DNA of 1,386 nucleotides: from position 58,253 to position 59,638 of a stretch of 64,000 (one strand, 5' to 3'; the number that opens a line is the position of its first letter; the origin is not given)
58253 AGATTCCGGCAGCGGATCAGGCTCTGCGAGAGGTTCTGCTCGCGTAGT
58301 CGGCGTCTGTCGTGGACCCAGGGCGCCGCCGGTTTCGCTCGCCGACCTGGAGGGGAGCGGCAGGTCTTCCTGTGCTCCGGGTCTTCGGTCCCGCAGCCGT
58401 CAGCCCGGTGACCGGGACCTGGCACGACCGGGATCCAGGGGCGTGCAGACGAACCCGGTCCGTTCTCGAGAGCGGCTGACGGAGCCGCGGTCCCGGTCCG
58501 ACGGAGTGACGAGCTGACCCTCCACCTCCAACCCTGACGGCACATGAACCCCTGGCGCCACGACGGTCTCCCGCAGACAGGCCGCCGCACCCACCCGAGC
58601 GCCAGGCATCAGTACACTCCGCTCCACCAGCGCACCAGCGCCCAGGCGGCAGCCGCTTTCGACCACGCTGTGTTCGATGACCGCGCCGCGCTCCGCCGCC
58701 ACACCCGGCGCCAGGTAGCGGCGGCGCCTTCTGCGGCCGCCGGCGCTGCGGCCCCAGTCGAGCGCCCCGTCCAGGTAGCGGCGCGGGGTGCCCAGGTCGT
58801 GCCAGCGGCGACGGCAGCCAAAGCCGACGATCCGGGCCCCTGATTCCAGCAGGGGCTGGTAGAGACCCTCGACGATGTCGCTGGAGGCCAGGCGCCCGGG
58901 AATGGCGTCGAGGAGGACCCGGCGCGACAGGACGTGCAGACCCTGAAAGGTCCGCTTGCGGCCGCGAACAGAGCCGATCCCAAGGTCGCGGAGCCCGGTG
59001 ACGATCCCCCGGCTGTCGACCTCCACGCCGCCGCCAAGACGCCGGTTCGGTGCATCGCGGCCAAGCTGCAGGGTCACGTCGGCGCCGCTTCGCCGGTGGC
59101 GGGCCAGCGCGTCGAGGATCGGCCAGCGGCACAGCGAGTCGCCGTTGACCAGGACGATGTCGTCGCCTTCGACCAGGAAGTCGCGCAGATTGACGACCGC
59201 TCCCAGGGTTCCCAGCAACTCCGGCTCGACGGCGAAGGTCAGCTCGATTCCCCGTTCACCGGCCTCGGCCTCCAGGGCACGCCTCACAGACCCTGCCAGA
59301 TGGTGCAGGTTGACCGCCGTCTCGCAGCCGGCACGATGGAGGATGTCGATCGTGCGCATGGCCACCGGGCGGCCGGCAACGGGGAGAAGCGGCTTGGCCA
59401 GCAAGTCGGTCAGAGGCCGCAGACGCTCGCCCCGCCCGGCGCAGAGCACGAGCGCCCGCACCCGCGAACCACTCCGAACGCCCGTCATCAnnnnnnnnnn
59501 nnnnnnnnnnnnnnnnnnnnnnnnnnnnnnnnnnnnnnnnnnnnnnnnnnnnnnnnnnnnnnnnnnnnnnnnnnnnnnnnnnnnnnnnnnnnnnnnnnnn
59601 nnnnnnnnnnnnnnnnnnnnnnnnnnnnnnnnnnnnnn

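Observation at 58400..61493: M20 peptidase, CYTH triphosphate-tunnel enzyme and sugar nucleotidyltransferase linked by overlapping stop/start codons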

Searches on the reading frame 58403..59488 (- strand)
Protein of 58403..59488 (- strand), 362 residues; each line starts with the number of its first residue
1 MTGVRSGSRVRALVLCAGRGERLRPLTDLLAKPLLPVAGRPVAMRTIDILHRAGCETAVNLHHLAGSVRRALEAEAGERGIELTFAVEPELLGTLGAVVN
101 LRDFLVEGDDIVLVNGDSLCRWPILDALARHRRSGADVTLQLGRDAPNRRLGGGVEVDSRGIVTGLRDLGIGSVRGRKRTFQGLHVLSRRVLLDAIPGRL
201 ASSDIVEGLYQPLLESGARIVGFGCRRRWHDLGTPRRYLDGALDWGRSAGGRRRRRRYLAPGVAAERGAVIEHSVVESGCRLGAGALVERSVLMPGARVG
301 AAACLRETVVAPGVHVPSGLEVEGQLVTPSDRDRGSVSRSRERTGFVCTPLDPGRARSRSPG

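Call 7: search_protein_families(library=pfam, proteins=[window:58403-59488:-], max_evalue=0.01)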
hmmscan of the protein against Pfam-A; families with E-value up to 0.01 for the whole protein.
window:58403-59488:- (362 aa): 5 families
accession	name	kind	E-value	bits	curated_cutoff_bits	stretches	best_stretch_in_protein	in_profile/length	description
PF00483.29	NTP_transferase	-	1.2e-21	77.9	21.2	1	12-242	2-239/245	Nucleotidyl transferase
PF24894.1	Hexapep_GlmU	-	1.1e-09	38.8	23.3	1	267-322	28-83/104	GlmU-like, C-terminal hexapeptide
PF12804.13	NTP_transf_3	-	1.2e-08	35.7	27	1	12-139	1-119/160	MobA-like NTP transferase domain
PF25084.1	LbH_EIF2B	-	1.3e-06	28.8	54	1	262-326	27-91/105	EIF2B subunit epsilon LbH domain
PF03898.19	TNV_CP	-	0.0083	15.9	30.8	0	66-118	16-66/198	Satellite tobacco necrosis virus coat protein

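Call 8: search_protein_families(library=ncbifam, proteins=[window:58403-59488:-], max_evalue=0.01)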
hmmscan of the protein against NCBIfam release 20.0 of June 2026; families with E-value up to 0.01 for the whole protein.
window:58403-59488:- (362 aa): 26 families (the best 25 are shown)
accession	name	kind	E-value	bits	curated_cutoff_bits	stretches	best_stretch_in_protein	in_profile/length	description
NF052502.1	man1P_GTase_Rv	exception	6.5e-41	140.4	440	1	11-327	2-318/352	mannose-1-phosphate guanylyltransferase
NF045761.1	NAMPUrTaseMurU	equivalog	1e-22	81.1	250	1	11-237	2-219/226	N-acetylmuramate alpha-1-phosphate uridylyltransferase MurU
TIGR03992.1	Arch_glmU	subfamily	2.1e-21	76.2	292.1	1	11-325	2-302/393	bifunctional sugar-1-phosphate nucleotidylyltransferase/acetyltransferase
TIGR01208.1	rmlA_long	equivalog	3.4e-17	62.4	320.25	1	11-146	1-136/353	glucose-1-phosphate thymidylyltransferase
TIGR02091.1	glgC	equivalog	7.8e-16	58.1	424.9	2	267-322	307-362/364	glucose-1-phosphate adenylyltransferase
NF041313.1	UDPGP_AglF_Halo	equivalog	1.4e-13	50.9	400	1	11-142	2-130/234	UTP--glucose-1-phosphate uridylyltransferase AglF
NF001947.0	PRK00725.1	subfamily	7.8e-13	48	470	2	267-324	338-395/426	glucose-1-phosphate adenylyltransferase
NF002023.0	PRK00844.1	subfamily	1.8e-12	46.8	458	2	262-325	322-384/408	glucose-1-phosphate adenylyltransferase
NF041173.1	Sug_nt_acttase_Thmprot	equivalog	3.6e-12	45.9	600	1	11-121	2-109/405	bifunctional sugar-1-phosphate nucleotidylyltransferase/acetyltransferase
NF003670.0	PRK05293.1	equivalog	1.5e-10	40.5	470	1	270-324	306-360/382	glucose-1-phosphate adenylyltransferase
NF002772.0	PRK02862.1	equivalog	2.6e-10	39.6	537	1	9-49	3-40/429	glucose-1-phosphate adenylyltransferase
NF045697.1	MurNAcPUrMurU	equivalog_domain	1e-09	38.2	370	1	13-119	1-106/229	N-acetylmuramate alpha-1-phosphate uridylyltransferase MurU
NF010935.0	PRK14355.1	equivalog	1.1e-09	37.5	718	1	9-140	3-130/459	bifunctional UDP-N-acetylglucosamine diphosphorylase/glucosamine-1-phosphate N-acetyltransferase GlmU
NF010933.0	PRK14353.1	equivalog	7.9e-09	34.6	505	1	10-140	6-132/453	bifunctional UDP-N-acetylglucosamine diphosphorylase/glucosamine-1-phosphate N-acetyltransferase GlmU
TIGR01173.1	glmU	equivalog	1.4e-08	34.1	366.85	1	11-139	2-123/452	bifunctional UDP-N-acetylglucosamine diphosphorylase/glucosamine-1-phosphate N-acetyltransferase GlmU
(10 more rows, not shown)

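Call 22: find_homologous_proteins(query=window:58403-59488:-, max_evalue=1e-10)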
Query window:58403-59488:- (362 aa): 1007 proteins with E <= 1e-10 among 8000 candidates; the best 120 are listed.
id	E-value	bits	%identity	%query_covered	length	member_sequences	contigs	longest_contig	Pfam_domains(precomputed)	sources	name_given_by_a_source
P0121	9.3e-230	780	100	100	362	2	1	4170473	PF00483.30,PF25087.2,PF25084.2,PF24894.2,PF12804.14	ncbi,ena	-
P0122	1.1e-187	641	86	98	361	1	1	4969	PF00483.30,PF25087.2,PF25084.2,PF24894.2,PF12804.14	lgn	-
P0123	4.1e-175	600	81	97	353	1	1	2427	PF00483.30,PF25084.2,PF24894.2,PF12804.14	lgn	-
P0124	7.6e-175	599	81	96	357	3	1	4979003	PF00483.30,PF25087.2,PF25084.2,PF24894.2,PF12804.14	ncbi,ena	-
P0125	1.2e-172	592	79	98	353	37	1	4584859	PF00483.30,PF25087.2,PF25084.2,PF24894.2,PF12804.14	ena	-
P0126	1.2e-172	592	81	96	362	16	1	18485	PF00483.30,PF25087.2,PF25084.2,PF24894.2,PF12804.14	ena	-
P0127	2.4e-172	591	79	97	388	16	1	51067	PF00483.30,PF25087.2,PF25084.2,PF24894.2,PF12804.14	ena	-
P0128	1.7e-171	588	82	95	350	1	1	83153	PF00483.30,PF25087.2,PF25084.2,PF24894.2,PF12804.14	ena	-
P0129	1.6e-170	585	78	98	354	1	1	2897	PF00483.30,PF25087.2,PF25084.2,PF24894.2,PF12804.14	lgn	-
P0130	4.7e-170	583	79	96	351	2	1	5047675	PF00483.30,PF25087.2,PF25084.2,PF24894.2,PF12804.14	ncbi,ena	-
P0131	1.2e-168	579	80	96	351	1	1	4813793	PF00483.30,PF25087.2,PF25084.2,PF24894.2,PF12804.14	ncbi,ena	-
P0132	3.8e-166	570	78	96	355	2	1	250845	PF00483.30,PF25087.2,PF25084.2,PF24894.2,PF12804.14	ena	-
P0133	7.2e-166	570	78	98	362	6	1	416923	PF00483.30,PF25084.2,PF24894.2,PF12804.14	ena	-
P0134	1.5e-164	565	77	96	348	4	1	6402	PF00483.30,PF00132.31,PF25087.2,PF25084.2,PF24894.2,PF12804.14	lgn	-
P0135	1.0e-163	563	77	94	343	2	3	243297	PF00483.30,PF25087.2,PF25084.2,PF24894.2,PF12804.14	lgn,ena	-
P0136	9.3e-163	559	77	96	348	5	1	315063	PF00483.30,PF25087.2,PF25084.2,PF24894.2,PF12804.14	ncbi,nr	ncbi:MAG: NDP-sugar synthase [Acidobacteria bacterium]|nr:NDP-sugar synthase [Acidobacteriota bacter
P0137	1.1e-160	553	77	93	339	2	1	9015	PF00483.30,PF00132.31,PF25087.2,PF25084.2,PF24894.2,PF12804.14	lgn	-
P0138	1.5e-160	552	76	96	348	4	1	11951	PF00483.30,PF25087.2,PF25084.2,PF24894.2,PF12804.14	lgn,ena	-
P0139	7.5e-160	550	75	96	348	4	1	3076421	PF00483.30,PF25087.2,PF25084.2,PF24894.2,PF12804.14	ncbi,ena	-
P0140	3.4e-159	548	77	93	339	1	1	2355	PF00483.30,PF25087.2,PF25084.2,PF24894.2,PF12804.14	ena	-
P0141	6.5e-159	547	73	96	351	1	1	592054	PF00483.30,PF25087.2,PF25084.2,PF24894.2,PF12804.14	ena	-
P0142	3.8e-156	538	78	90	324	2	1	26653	PF00483.30,PF25084.2,PF24894.2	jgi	jgi:mannose-1-phosphate guanylyltransferase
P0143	5.3e-154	531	73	97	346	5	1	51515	PF00483.30,PF25087.2,PF25084.2,PF24894.2,PF12804.14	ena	-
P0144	4.0e-149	514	72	95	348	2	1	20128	PF00483.30,PF25087.2,PF25084.2,PF24894.2,PF12804.14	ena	-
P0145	4.8e-149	514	71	95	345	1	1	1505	PF00483.30,PF25087.2,PF24894.2,PF12804.14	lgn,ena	-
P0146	1.0e-148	513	71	95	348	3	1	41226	PF00483.30,PF25087.2,PF25084.2,PF24894.2,PF12804.14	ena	-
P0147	1.9e-148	512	71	95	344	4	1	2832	PF00483.30,PF25087.2,PF25084.2,PF24894.2,PF12804.14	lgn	-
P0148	1.8e-147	509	72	95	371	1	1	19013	PF00483.30,PF25087.2,PF25084.2,PF24894.2,PF12804.14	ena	-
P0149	6.1e-147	507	72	93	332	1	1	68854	PF00483.30,PF25087.2,PF25084.2,PF24894.2,PF12804.14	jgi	-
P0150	9.5e-147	507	72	95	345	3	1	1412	PF00483.30,PF25087.2,PF25084.2,PF24894.2,PF12804.14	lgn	-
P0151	1.1e-146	506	72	95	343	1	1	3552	PF00483.30,PF25087.2,PF24894.2,PF12804.14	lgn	-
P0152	1.7e-146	506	72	95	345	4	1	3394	PF00483.30,PF25087.2,PF24894.2,PF12804.14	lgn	-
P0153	3.1e-146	505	72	93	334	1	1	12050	PF00483.30,PF25087.2,PF25084.2,PF24894.2,PF12804.14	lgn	-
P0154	3.3e-146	505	72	95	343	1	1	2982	PF00483.30,PF25087.2,PF25084.2,PF24894.2,PF12804.14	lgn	-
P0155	4.6e-146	504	72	95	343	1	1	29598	PF00483.30,PF25087.2,PF24894.2,PF12804.14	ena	-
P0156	5.0e-146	504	70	95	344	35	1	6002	PF00483.30,PF25087.2,PF25084.2,PF24894.2,PF12804.14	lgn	-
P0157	6.9e-146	504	70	96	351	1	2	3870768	PF00483.30,PF25087.2,PF25084.2,PF24894.2,PF12804.14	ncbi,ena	-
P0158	7.6e-146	504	71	95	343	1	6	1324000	PF00483.30,PF25087.2,PF25084.2,PF24894.2,PF12804.14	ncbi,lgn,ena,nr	ncbi:MAG: NDP-sugar synthase [Acidobacteriota bacterium]|nr:NDP-sugar synthase [Acidobacteriota bact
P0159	8.2e-146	504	71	95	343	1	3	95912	PF00483.30,PF25087.2,PF25084.2,PF24894.2,PF12804.14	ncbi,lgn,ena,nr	ncbi:MAG: NDP-sugar synthase [Acidobacteria bacterium]|nr:NDP-sugar synthase [Acidobacteriota bacter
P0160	9.1e-146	503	72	93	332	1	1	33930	PF00483.30,PF25087.2,PF25084.2,PF24894.2,PF12804.14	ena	-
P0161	1.7e-145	503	72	95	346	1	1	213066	PF00483.30,PF25087.2,PF24894.2,PF12804.14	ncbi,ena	-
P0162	2.2e-145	502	70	95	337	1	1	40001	PF00483.30,PF25087.2,PF25084.2,PF24894.2,PF12804.14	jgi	jgi:NDP-sugar pyrophosphorylase family protein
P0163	6.1e-145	501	69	95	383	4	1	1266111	PF00483.30,PF25087.2,PF25084.2,PF24894.2,PF12804.14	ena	-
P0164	7.5e-145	500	69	95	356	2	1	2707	PF00483.30,PF25087.2,PF25084.2,PF24894.2,PF12804.14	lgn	-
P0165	2.1e-144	499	70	95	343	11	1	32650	PF00483.30,PF25087.2,PF25084.2,PF24894.2,PF12804.14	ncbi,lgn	-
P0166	2.2e-144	499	71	95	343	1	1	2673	PF00483.30,PF25087.2,PF25084.2,PF24894.2,PF12804.14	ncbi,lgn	-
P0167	1.1e-143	497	70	95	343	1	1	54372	PF00483.30,PF25087.2,PF25084.2,PF24894.2,PF12804.14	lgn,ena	-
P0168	2.0e-143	496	70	96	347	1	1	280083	PF00483.30,PF25087.2,PF25084.2,PF24894.2,PF12804.14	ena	-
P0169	2.3e-143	496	71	93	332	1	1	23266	PF00483.30,PF25087.2,PF25084.2,PF24894.2,PF12804.14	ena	-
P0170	5.0e-143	494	71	94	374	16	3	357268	PF00483.30,PF25087.2,PF25084.2,PF24894.2,PF12804.14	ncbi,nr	ncbi:MAG: NDP-sugar synthase [Holophagales bacterium]|nr:NDP-sugar synthase [Holophagales bacterium]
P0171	1.6e-142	493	70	94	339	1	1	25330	PF00483.30,PF25087.2,PF25084.2,PF24894.2,PF12804.14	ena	-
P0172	2.1e-142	492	70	95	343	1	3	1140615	PF00483.30,PF25087.2,PF25084.2,PF24894.2,PF12804.14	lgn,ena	-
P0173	5.2e-142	491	70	95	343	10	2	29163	PF00483.30,PF25087.2,PF25084.2,PF24894.2,PF12804.14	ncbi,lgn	-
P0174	1.5e-141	490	69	93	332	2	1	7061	PF00483.30,PF25087.2,PF25084.2,PF24894.2,PF12804.14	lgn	-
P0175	5.9e-141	488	70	95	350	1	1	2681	PF00483.30,PF25087.2,PF25084.2,PF24894.2,PF12804.14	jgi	-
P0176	1.1e-140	487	70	93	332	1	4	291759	PF00483.30,PF00132.31,PF25087.2,PF25084.2,PF24894.2,PF12804.14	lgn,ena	-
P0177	6.8e-138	478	68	96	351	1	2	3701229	PF00483.30,PF24894.2,PF12804.14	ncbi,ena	-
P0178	7.9e-132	458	68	89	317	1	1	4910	PF00483.30,PF25087.2,PF25084.2,PF24894.2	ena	-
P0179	9.2e-119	415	62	96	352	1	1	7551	PF00483.30,PF24894.2,PF12804.14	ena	-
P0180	5.7e-116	405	66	83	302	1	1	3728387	PF00483.30,PF25087.2,PF25084.2,PF24894.2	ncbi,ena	-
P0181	4.6e-115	402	64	90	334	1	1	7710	PF00483.30,PF12804.14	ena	-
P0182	7.5e-82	293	48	96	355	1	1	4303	PF00483.30,PF25087.2,PF25084.2,PF24894.2,PF12804.14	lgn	-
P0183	1.4e-81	292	47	96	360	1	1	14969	PF00483.30,PF24894.2,PF12804.14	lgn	-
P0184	3.3e-81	291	48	96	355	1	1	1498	PF00483.30,PF25087.2,PF25084.2,PF24894.2,PF12804.14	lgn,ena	-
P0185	2.5e-80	288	51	95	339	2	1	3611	PF00483.30,PF24894.2,PF12804.14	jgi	jgi:NDP-sugar pyrophosphorylase family protein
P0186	7.2e-80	287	48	88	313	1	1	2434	PF00483.30,PF25087.2,PF25084.2,PF24894.2,PF12804.14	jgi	-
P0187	9.4e-80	286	49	91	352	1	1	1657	PF00483.30,PF25087.2,PF25084.2,PF24894.2,PF12804.14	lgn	-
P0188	9.9e-79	283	45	95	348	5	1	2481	PF00483.30,PF25087.2,PF25084.2,PF24894.2,PF12804.14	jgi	jgi:NDP-sugar pyrophosphorylase family protein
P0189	1.5e-78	282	46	90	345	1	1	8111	PF00483.30,PF25087.2,PF25084.2,PF24894.2,PF12804.14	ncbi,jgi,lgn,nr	ncbi:MAG TPA: NDP-sugar synthase [Thermoanaerobaculia bacterium]|jgi:mannose-1-phosphate guanylyltra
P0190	1.8e-78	282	48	90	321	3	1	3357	PF00483.30,PF25087.2,PF25084.2,PF24894.2,PF12804.14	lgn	-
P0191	2.7e-78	281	45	90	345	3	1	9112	PF00483.30,PF25087.2,PF25084.2,PF24894.2,PF12804.14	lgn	-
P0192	2.7e-78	281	47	96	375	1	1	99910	PF00483.30,PF25087.2,PF24894.2,PF12804.14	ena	-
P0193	2.9e-78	281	50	94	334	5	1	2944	PF00483.30,PF25087.2,PF25084.2,PF24894.2,PF12804.14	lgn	-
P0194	4.2e-78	281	48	90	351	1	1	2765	PF00483.30,PF25087.2,PF25084.2,PF24894.2,PF12804.14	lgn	-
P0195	6.5e-78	280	50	88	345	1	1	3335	PF00483.30,PF25087.2,PF24894.2,PF12804.14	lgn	-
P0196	6.6e-78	280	48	95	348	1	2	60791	PF00483.30,PF25087.2,PF25084.2,PF24894.2,PF12804.14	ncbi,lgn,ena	-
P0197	7.3e-78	280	50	91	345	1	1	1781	PF00483.30,PF25087.2,PF24894.2,PF12804.14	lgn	-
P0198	1.1e-77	280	46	95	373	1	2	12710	PF00483.30,PF25087.2,PF12804.14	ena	-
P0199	2.0e-77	279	46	90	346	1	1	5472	PF00483.30,PF25087.2,PF25084.2,PF24894.2,PF12804.14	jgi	jgi:mannose-1-phosphate guanylyltransferase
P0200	3.0e-77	278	45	90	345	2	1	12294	PF00483.30,PF25087.2,PF25084.2,PF24894.2,PF12804.14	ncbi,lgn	-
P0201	5.6e-77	277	48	88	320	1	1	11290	PF00483.30,PF25087.2,PF25084.2,PF24894.2,PF12804.14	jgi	jgi:mannose-1-phosphate guanylyltransferase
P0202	9.6e-77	276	45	96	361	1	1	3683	PF00483.30,PF25087.2,PF12804.14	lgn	-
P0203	1.1e-76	276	48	96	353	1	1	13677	PF00483.30,PF25087.2,PF24894.2,PF12804.14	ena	-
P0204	2.0e-76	275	50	95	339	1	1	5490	PF00483.30,PF24894.2,PF12804.14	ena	-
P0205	2.1e-76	275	50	95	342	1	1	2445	PF00483.30,PF25087.2,PF24894.2,PF12804.14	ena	-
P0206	5.5e-76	274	44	95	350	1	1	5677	PF00483.30,PF25087.2,PF25084.2,PF24894.2,PF12804.14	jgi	jgi:NDP-sugar pyrophosphorylase family protein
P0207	5.8e-76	274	46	89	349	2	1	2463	PF00483.30,PF25087.2,PF25084.2,PF24894.2,PF12804.14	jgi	jgi:mannose-1-phosphate guanylyltransferase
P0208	6.2e-76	274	48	88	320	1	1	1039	PF00483.30,PF25087.2,PF25084.2,PF24894.2,PF12804.14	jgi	-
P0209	6.3e-76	274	45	95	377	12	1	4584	PF00483.30,PF25087.2,PF24894.2,PF12804.14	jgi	-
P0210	7.6e-76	273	45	90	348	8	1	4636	PF00483.30,PF25087.2,PF25084.2,PF24894.2,PF12804.14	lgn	-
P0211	7.8e-76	273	50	92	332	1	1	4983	PF00483.30,PF24894.2,PF12804.14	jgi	jgi:mannose-1-phosphate guanylyltransferase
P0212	1.1e-75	273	47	89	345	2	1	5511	PF00483.30,PF25087.2,PF25084.2,PF24894.2,PF12804.14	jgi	-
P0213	1.1e-75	273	48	98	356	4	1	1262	PF00483.30,PF25087.2,PF24894.2,PF12804.14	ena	-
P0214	1.5e-75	272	47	90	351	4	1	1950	PF00483.30,PF25087.2,PF25084.2,PF24894.2,PF12804.14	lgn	-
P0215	2.9e-75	271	51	88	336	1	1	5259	PF00483.30,PF25087.2,PF25084.2,PF24894.2,PF12804.14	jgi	jgi:mannose-1-phosphate guanylyltransferase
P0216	4.0e-75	271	46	95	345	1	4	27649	PF00483.30,PF25087.2,PF25084.2,PF24894.2,PF12804.14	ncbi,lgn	ncbi:MAG: NDP-sugar synthase [Acidobacteriota bacterium]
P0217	4.3e-75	271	46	90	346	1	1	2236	PF00483.30,PF25087.2,PF25084.2,PF24894.2,PF12804.14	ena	-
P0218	4.4e-75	271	51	88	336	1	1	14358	PF00483.30,PF25087.2,PF25084.2,PF24894.2,PF12804.14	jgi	jgi:NDP-sugar pyrophosphorylase family protein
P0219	6.0e-75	270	50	86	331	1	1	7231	PF00483.30,PF25087.2,PF25084.2,PF24894.2,PF12804.14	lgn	-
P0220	6.4e-75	270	46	96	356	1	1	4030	PF00483.30,PF24894.2,PF12804.14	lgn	-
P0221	6.6e-75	270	44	95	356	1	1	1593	PF00483.30,PF25087.2,PF25084.2,PF24894.2,PF12804.14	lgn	-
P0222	6.8e-75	270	45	90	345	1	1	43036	PF00483.30,PF25087.2,PF25084.2,PF24894.2,PF12804.14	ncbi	ncbi:MAG: NDP-sugar synthase [Acidobacteriota bacterium]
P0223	7.7e-75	270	46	95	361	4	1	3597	PF00483.30,PF25087.2,PF24894.2,PF12804.14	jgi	jgi:mannose-1-phosphate guanylyltransferase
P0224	1.1e-74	270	51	88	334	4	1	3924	PF00483.30,PF25084.2,PF24894.2,PF12804.14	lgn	-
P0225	1.1e-74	270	47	90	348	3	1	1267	PF00483.30,PF25087.2,PF25084.2,PF24894.2,PF12804.14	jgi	-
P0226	1.2e-74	269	49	90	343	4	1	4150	PF00483.30,PF24894.2,PF12804.14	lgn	-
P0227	1.3e-74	269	45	90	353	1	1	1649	PF00483.30,PF25087.2,PF25084.2,PF24894.2,PF12804.14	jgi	-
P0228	1.4e-74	269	44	94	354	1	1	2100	PF00483.30,PF25087.2,PF25084.2,PF24894.2,PF12804.14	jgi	jgi:NDP-sugar pyrophosphorylase family protein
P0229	1.5e-74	269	46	95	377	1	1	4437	PF00483.30,PF12804.14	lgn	-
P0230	1.6e-74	269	46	91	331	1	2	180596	PF00483.30,PF25087.2,PF25084.2,PF24894.2,PF12804.14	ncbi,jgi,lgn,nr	ncbi:MAG TPA: NDP-sugar synthase [Thermoanaerobaculia bacterium]|jgi:NDP-sugar pyrophosphorylase fam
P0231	1.7e-74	269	45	90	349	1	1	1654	PF00483.30,PF25087.2,PF25084.2,PF24894.2,PF12804.14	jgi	jgi:NDP-sugar pyrophosphorylase family protein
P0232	1.9e-74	269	48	90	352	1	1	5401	PF00483.30,PF25087.2,PF24894.2,PF12804.14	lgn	-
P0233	2.1e-74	269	45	95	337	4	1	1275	PF00483.30,PF25084.2,PF24894.2,PF12804.14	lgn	-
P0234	2.1e-74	269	46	89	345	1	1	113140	PF00483.30,PF25087.2,PF25084.2,PF24894.2,PF12804.14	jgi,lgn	jgi:NDP-sugar pyrophosphorylase family protein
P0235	2.9e-74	268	50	89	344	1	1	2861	PF00483.30,PF25087.2,PF25084.2,PF24894.2,PF12804.14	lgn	-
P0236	3.1e-74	268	49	89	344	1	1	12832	PF00483.30,PF25087.2,PF25084.2,PF24894.2,PF12804.14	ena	-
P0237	3.1e-74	268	46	90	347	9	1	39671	PF00483.30,PF25087.2,PF25084.2,PF24894.2,PF12804.14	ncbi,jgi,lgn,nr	ncbi:MAG TPA: NDP-sugar synthase [Thermoanaerobaculia bacterium]|jgi:NDP-sugar pyrophosphorylase fam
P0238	3.3e-74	268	46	95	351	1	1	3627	PF00483.30,PF25084.2,PF24894.2,PF12804.14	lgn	-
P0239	3.6e-74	268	48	95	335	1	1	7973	PF00483.30,PF25087.2,PF24894.2,PF12804.14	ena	-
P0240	3.8e-74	268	47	90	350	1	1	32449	PF00483.30,PF25087.2,PF25084.2,PF24894.2,PF12804.14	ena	-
